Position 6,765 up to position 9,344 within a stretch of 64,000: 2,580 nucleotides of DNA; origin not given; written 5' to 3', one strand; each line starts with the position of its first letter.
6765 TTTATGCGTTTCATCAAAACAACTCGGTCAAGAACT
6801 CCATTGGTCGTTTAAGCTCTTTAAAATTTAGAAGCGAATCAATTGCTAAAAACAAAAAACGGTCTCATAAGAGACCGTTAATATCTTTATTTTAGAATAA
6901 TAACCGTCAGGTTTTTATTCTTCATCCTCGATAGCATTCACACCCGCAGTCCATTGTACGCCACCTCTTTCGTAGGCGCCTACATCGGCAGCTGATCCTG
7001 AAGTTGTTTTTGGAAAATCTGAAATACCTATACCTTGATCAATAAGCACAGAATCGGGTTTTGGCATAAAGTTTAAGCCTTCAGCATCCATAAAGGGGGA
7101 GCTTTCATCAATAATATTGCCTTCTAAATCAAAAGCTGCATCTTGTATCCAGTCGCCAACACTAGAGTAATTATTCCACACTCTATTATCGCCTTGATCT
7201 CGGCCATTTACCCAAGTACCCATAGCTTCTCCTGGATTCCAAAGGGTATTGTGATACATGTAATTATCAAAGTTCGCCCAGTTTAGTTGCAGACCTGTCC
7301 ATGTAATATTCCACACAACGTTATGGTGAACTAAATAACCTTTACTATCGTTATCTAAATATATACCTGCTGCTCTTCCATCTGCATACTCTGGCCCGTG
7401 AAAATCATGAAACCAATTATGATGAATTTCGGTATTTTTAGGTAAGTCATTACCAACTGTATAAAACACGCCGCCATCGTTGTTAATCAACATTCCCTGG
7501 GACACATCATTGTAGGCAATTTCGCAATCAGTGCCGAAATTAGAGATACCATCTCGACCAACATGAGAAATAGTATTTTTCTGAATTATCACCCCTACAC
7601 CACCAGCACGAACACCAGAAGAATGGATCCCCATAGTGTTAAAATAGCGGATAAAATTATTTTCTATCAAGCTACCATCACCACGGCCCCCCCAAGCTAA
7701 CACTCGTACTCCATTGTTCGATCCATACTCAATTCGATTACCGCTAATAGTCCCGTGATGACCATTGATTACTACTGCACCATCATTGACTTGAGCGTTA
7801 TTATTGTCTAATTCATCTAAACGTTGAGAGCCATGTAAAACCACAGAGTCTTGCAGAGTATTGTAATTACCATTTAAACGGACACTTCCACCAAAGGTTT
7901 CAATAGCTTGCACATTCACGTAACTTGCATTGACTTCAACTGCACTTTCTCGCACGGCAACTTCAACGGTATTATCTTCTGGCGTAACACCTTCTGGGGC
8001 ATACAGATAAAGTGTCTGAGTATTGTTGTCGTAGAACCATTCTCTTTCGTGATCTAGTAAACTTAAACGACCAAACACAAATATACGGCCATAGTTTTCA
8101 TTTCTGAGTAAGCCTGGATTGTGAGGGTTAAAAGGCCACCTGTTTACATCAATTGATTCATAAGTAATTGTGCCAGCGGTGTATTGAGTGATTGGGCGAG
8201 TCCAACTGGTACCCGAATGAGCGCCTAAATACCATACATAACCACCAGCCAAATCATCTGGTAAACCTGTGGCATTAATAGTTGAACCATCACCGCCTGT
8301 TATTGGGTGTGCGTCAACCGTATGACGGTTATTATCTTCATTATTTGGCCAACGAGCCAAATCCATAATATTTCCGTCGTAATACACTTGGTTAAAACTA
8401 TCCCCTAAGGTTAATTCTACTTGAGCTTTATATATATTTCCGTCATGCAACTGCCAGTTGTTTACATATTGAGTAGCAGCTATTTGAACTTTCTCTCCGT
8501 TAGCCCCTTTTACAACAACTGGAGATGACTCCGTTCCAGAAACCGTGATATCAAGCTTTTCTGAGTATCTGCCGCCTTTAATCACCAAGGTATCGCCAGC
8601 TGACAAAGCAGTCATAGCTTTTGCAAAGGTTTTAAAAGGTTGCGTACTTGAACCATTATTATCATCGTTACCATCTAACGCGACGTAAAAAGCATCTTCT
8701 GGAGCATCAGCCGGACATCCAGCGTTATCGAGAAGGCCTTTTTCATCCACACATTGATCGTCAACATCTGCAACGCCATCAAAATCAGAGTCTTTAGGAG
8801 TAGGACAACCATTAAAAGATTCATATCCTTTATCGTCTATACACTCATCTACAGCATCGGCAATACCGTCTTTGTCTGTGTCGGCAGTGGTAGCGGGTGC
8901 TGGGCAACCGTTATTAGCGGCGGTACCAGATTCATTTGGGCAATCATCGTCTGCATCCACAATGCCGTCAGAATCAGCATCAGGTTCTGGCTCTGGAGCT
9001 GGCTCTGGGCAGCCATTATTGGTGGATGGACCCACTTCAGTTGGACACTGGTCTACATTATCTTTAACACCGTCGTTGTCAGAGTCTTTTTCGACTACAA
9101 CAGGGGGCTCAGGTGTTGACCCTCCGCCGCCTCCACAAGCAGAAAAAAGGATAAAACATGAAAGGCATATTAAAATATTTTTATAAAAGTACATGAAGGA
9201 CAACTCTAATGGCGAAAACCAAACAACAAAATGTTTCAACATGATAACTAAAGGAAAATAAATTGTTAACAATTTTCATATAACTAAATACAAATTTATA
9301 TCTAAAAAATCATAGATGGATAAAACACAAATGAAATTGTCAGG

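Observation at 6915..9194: Lipoprotein fusing four TSP3-like Ca-binding repeats to a beta-helix: candidate new polysaccharide-active enzyme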

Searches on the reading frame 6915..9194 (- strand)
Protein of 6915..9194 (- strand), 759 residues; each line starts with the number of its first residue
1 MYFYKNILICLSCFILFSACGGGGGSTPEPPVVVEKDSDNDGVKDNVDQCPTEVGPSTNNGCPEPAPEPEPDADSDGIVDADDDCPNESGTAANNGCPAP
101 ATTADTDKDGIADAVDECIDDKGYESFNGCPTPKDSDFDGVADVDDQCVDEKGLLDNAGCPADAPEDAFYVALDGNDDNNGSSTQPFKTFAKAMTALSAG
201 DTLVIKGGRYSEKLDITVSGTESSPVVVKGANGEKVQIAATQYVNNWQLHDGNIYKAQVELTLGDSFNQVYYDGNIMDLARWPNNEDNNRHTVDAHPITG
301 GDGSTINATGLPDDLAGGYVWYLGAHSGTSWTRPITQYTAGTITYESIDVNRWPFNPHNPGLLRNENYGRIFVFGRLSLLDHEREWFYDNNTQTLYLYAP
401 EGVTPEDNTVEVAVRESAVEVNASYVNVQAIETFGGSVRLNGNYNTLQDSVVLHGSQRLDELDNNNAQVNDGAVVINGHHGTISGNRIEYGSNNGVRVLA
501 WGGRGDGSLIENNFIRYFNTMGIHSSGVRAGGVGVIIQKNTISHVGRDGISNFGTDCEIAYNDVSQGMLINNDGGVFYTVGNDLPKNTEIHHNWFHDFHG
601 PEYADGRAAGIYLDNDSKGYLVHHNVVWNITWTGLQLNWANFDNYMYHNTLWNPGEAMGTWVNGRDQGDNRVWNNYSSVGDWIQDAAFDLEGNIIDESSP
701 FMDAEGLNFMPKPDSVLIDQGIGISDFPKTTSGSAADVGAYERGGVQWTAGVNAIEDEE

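Call 3: search_protein_families(library=pfam, proteins=[window:6915-9194:-], max_evalue=0.1)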
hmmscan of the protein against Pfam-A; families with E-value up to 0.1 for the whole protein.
window:6915-9194:- (759 aa): 4 families
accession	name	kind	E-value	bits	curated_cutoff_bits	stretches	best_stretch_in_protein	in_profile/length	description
PF13229.12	Beta_helix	-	7e-08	32.7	25.9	2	461-597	12-136/158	Right handed beta helix region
PF07602.17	DUF1565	-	2.7e-06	27.3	20.3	1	174-214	2-42/257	Protein of unknown function (DUF1565)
PF02412.23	TSP_3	-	7.1e-06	26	25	1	35-52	13-30/36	Thrombospondin type 3 repeat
PF17760.6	UvrA_inter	-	0.027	14.8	23.3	1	230-294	13-72/109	UvrA interaction domain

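Call 4: search_protein_families(library=ncbifam, proteins=[window:6915-9194:-], max_evalue=0.1)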
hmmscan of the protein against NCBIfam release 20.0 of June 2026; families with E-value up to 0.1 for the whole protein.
window:6915-9194:- (759 aa): 4 families
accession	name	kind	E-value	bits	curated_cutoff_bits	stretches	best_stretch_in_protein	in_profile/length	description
NF033763.1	exchanger_TraB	exception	5.4e-13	47.8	700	3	63-132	314-380/522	outer membrane exchange protein TraB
NF041899.1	pec_ly_PelN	equivalog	3.9e-10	39.1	740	1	158-218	17-77/437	pectate lyase PelN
NF041903.1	exo-PATE_PelX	equivalog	1.9e-07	29.8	1490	1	162-250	387-473/734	pectate disaccharide-lyase PelX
NF047854.1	LIC10774_subfam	equivalog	3.7e-05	22.8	380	1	169-214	61-107/358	LIC10774/LIC10365 family surface protein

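Call 5: search_solved_structures(query=window:6915-9194:-, max_evalue=1, show_alignments=3)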
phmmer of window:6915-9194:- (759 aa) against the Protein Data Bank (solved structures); distinct sequences matched with E-value up to 1: 3.
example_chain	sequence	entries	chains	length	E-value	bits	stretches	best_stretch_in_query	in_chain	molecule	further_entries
5wtl_A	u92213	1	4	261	8.6e-21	77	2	36-161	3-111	OmpA family protein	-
3vst_A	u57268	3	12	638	1.7e-10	43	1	169-269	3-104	Xylosidase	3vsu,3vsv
5mqp_A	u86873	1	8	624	0.0083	17.5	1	171-275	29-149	Glycoside hydrolase BT_1002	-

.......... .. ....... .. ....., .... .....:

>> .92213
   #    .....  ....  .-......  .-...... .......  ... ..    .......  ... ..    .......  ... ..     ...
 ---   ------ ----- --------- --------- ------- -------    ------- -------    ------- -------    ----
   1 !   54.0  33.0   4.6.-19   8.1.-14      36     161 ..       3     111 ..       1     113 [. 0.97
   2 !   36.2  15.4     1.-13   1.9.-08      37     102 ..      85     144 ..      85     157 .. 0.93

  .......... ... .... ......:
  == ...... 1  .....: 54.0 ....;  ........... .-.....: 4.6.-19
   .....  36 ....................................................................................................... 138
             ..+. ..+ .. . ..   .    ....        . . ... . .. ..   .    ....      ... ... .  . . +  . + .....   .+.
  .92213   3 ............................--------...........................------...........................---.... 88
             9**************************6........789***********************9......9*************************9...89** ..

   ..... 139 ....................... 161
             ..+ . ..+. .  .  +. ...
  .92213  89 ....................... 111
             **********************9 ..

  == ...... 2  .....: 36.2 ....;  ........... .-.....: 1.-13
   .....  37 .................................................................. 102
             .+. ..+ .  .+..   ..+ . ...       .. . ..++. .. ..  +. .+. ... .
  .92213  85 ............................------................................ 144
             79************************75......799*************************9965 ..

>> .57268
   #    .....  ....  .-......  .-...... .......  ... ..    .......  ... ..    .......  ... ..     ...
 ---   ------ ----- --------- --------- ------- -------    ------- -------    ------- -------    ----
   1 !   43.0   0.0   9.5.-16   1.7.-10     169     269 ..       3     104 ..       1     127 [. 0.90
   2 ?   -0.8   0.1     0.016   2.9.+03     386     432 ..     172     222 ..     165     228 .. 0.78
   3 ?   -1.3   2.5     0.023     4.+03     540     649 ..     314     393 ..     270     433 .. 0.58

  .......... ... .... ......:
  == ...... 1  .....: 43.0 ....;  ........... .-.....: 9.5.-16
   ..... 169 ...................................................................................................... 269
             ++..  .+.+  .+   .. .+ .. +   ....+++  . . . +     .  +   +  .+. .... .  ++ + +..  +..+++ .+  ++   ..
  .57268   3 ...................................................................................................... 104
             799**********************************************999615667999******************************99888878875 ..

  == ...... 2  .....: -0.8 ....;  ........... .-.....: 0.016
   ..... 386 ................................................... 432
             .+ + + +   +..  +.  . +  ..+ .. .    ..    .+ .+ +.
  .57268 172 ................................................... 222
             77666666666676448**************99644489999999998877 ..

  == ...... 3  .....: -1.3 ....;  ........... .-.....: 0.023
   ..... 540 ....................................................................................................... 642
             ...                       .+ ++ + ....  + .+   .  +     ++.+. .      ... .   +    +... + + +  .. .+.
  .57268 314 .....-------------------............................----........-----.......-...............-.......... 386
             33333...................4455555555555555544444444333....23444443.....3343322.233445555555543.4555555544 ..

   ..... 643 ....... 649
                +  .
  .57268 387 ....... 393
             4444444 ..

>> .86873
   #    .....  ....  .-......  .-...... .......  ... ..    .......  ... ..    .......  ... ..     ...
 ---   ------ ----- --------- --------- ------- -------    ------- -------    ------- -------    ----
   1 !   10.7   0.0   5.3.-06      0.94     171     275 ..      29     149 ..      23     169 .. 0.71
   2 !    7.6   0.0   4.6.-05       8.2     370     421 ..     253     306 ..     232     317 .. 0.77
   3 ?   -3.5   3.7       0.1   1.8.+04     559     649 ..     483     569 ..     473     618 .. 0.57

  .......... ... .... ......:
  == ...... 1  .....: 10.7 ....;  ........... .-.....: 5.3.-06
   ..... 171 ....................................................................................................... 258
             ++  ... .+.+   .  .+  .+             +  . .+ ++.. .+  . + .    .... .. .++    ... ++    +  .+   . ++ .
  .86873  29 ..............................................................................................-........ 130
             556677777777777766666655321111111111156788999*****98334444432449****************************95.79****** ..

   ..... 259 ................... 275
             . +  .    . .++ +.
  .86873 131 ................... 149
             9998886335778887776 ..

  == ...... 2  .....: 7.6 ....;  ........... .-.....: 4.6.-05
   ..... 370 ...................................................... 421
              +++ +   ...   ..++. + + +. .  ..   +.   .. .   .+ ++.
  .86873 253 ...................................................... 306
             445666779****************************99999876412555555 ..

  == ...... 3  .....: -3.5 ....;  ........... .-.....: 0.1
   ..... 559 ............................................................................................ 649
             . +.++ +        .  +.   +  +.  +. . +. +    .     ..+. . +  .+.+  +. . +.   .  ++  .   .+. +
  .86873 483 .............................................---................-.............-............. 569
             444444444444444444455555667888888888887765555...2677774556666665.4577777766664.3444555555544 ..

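Call 6: find_homologous_proteins(query=window:6915-9194:-)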
Query window:6915-9194:- (759 aa): 240 proteins with E <= 0.001 among 8000 candidates; the best 120 are listed.
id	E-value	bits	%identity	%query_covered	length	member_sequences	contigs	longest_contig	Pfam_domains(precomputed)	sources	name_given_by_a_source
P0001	0.0e+0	1784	100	100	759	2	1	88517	PF02412.24,PF13229.13,PF07602.18,PF22842.4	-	-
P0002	0.0e+0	1444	79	100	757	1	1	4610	PF02412.24,PF13229.13,PF07602.18,PF22842.4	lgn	-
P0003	0.0e+0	1332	73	100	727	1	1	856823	PF13229.13,PF07602.18,PF22842.4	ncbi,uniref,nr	ncbi:right-handed parallel beta-helix repeat-containing protein [Paraglaciecola aquimarina]|uniref:R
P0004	0.0e+0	1079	60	100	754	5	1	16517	PF02412.24,PF13229.13,PF22842.4,PF14592.13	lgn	-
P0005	0.0e+0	1072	62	100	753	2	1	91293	PF02412.24,PF13229.13,PF22842.4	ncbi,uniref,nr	ncbi:right-handed parallel beta-helix repeat-containing protein [Algibacillus agarilyticus]|uniref:r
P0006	2.4e-279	947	57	100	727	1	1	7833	PF02412.24,PF22842.4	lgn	-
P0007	1.0e-193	664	49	80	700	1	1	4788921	PF13229.13,PF22842.4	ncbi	ncbi:right-handed parallel beta-helix repeat-containing protein [Colwellia sp. RE-S-Sl-9]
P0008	4.0e-190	652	49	79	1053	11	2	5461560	PF13229.13,PF18962.8,PF14200.13,PF22842.4,PF00652.29,PF27624.1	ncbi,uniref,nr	ncbi:T9SS C-terminal target domain-containing protein [Aquimarina sp. AD1]|uniref:RICIN domain-conta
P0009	8.7e-190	651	49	78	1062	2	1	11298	PF13229.13,PF18962.8,PF14200.13,PF22842.4,PF00652.29,PF27624.1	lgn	-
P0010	2.0e-189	650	48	78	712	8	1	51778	PF18962.8,PF22842.4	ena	-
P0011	2.9e-189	649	49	80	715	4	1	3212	PF13229.13,PF18962.8,PF22842.4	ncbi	ncbi:MAG: T9SS type A sorting domain-containing protein [Bacteroidota bacterium]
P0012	3.1e-189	649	49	78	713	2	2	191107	PF18962.8,PF22842.4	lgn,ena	-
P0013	2.6e-187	643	52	77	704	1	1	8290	PF22842.4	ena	-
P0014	8.7e-186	638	47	78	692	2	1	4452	PF18962.8,PF22842.4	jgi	-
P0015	8.7e-184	631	49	77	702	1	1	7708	PF13229.13,PF18962.8,PF22842.4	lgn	-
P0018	3.8e-183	629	50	77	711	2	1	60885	PF13229.13,PF18962.8,PF21231.3,PF22842.4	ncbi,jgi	-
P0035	1.8e-175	604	50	77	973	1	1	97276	PF13229.13,PF18099.8,PF16990.12,PF07602.18,PF22842.4,PF03422.22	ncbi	-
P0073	1.6e-91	326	36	77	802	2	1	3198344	PF22842.4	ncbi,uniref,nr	ncbi:right-handed parallel beta-helix repeat-containing protein [Catenovulum adriaticum]|uniref:Righ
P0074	1.8e-74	270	43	18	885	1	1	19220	PF02412.24,PF13505.13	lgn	-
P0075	2.8e-70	256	43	19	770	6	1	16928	PF00691.26,PF02412.24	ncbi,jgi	jgi:outer membrane protein OmpA-like peptidoglycan-associated protein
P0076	8.9e-51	191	49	16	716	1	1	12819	PF02412.24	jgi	jgi:hypothetical protein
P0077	2.6e-49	186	52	17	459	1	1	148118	PF00691.26,PF02412.24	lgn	-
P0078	5.3e-36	142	49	17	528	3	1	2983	PF00691.26,PF02412.24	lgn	-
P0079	1.3e-35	141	44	16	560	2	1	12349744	PF00691.26,PF02412.24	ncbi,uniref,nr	ncbi:membrane protein [Cystobacter fuscus]|uniref:Membrane protein n=1 Tax=Cystobacter fuscus TaxID=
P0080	3.4e-33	133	48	18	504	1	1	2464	PF00691.26,PF02412.24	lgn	-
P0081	1.6e-32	131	52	18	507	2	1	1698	PF00691.26,PF02412.24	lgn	-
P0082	2.2e-32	130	49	17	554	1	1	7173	PF00691.26,PF02412.24,PF19573.6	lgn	-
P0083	1.2e-31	128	43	19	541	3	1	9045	PF00691.26,PF02412.24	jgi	jgi:OmpA-OmpF porin, OOP family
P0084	2.4e-31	127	47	18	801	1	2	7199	PF00691.26,PF02412.24,PF18990.7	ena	-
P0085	2.8e-31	127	43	20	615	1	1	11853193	PF00691.26,PF02412.24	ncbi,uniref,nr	ncbi:OmpA family protein [Cystobacter fuscus]|uniref:OmpA family protein n=1 Tax=Cystobacter fuscus 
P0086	4.0e-31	126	51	18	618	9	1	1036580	PF00691.26,PF02412.24,PF05359.17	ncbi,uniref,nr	ncbi:OmpA family protein [Myxococcus sp. CA040A]|uniref:OmpA family protein n=1 Tax=Myxococcus sp. C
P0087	9.6e-31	125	46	16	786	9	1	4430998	PF00691.26,PF02412.24,PF18990.7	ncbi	-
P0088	1.3e-30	125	53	16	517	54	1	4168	PF00691.26,PF02412.24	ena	-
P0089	8.7e-30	122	42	17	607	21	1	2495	PF00691.26,PF02412.24,PF19573.6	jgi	jgi:OmpA-OmpF porin, OOP family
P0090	1.6e-29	121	40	16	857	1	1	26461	PF00691.26,PF02412.24,PF18990.7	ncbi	-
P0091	1.9e-29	121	48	19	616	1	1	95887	PF00691.26,PF02412.24,PF05359.17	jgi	jgi:outer membrane protein OmpA-like peptidoglycan-associated protein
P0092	7.8e-29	119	48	17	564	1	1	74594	PF00691.26,PF02412.24,PF19573.6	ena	-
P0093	8.0e-29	119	51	17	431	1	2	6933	PF00691.26,PF02412.24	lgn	-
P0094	3.5e-28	116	48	18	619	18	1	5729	PF00691.26,PF02412.24,PF11751.15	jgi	jgi:type IX secretion system PorP/SprF family membrane protein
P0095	6.7e-27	112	43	17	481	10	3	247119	PF00691.26,PF02412.24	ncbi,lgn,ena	-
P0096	1.1e-26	111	51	13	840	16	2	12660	PF00691.26,PF02412.24,PF18990.7,PF05359.17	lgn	-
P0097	2.6e-26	110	50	18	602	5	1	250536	PF00691.26,PF02412.24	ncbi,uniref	ncbi:OmpA family protein [Myxococcus eversor]|uniref:OmpA family protein n=1 Tax=Myxococcus eversor 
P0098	1.4e-25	108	36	32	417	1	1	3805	PF00691.26,PF02412.24,PF13505.13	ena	-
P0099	2.2e-25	107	44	16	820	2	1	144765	PF00691.26,PF02412.24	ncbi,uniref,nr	ncbi:hypothetical protein C3K47_15760 [Solitalea longa]|uniref:OmpA-like domain-containing protein n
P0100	4.2e-25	106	46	17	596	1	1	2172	PF00691.26,PF02412.24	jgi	jgi:OmpA-OmpF porin, OOP family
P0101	6.2e-25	106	48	16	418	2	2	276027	PF00691.26,PF02412.24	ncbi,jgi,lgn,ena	jgi:outer membrane protein OmpA-like peptidoglycan-associated protein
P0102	1.6e-24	104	45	17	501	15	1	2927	PF00691.26,PF02412.24,PF13568.13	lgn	-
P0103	2.4e-24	104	41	18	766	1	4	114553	PF00691.26,PF02412.24,PF18990.7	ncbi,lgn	-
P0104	3.2e-24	103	39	17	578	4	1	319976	PF00691.26,PF02412.24,PF13505.13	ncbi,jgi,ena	ncbi:MAG: thrombospondin type 3 repeat-containing protein [Bacteroidales bacterium]|jgi:outer membra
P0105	3.9e-24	103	43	17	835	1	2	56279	PF00691.26,PF02412.24,PF18990.7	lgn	-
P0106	6.7e-24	102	41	17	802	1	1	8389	PF00691.26,PF02412.24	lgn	-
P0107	7.2e-24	102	51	16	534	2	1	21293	PF00691.26,PF02412.24,PF19573.6,PF13505.13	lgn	-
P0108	1.4e-23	101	43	19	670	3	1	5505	PF00691.26,PF02412.24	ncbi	-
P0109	2.4e-23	100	49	18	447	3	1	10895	PF00691.26,PF02412.24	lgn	-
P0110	5.4e-23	99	43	17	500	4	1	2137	PF00691.26,PF02412.24,PF13568.13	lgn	-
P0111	1.2e-22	98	45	18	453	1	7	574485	PF00691.26,PF02412.24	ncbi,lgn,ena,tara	tara:strand:+ start:42840 stop:44201 length:1362 start_codon:yes stop_codon:yes gene_type:complete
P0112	1.3e-22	98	46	16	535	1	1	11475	PF00691.26,PF02412.24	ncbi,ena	-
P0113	1.7e-22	98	42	16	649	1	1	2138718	PF02412.24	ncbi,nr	ncbi:MAG: thrombospondin type 3 repeat-containing protein [Lewinellaceae bacterium]|nr:thrombospondi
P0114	1.8e-22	98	43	18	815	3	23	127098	PF00691.26,PF02412.24,PF18990.7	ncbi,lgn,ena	-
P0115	2.1e-22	97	42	17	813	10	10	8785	PF00691.26,PF02412.24,PF18990.7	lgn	-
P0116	2.1e-22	97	49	16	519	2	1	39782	PF00691.26,PF02412.24,PF13505.13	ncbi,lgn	-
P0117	2.2e-22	97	49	16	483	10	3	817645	PF00691.26,PF02412.24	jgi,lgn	jgi:OOP family OmpA-OmpF porin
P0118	3.1e-22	97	46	16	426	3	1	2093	PF00691.26,PF02412.24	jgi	-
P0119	3.2e-22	97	49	17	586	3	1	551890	PF00691.26,PF02412.24,PF05359.17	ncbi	-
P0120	5.3e-22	96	45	16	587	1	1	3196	PF02412.24,PF19573.6,PF13505.13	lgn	-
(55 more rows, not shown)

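Call 12: search_solved_structures(query=A1, max_evalue=1, show_alignments=0)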
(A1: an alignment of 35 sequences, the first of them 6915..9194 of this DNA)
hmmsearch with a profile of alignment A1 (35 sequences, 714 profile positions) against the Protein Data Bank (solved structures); distinct sequences matched with E-value up to 1: 13.
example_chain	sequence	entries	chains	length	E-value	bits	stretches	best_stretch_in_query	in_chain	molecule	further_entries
3vst_A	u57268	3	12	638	9.6e-26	93.3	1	26-118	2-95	Xylosidase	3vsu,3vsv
5mqp_A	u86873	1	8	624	3.2e-16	61.8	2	20-139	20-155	Glycoside hydrolase BT_1002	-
1ru4_A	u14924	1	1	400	1.1e-09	40.3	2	23-109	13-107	Pectate lyase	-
5olq_A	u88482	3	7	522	1.2e-09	40.2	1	25-69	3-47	Rhamnogalacturonan lyase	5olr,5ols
9rx2_A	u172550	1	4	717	5.9e-09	37.8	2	16-109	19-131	Parallel beta-helix repeat protein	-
6qps_A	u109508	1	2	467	0.0071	17.7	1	54-99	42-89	Polysaccharide Lyase Family 6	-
8fqc_P1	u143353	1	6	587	0.012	17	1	32-76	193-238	Tail Spike protein, gp124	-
8glk_D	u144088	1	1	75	0.013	16.8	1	631-707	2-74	Endonuclease I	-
9rkv_M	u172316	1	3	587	0.033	15.5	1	32-79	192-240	Putative tail fiber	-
2kqr_A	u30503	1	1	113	0.13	13.6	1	27-57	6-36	Asparaginyl-tRNA synthetase, cytoplasmic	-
2nsp_A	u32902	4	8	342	0.13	13.5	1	40-77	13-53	Pectinesterase A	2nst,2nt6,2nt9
2ntb_A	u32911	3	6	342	0.13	13.5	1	40-77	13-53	Pectinesterase A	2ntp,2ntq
1qjv_A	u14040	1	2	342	0.13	13.5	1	40-77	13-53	PECTIN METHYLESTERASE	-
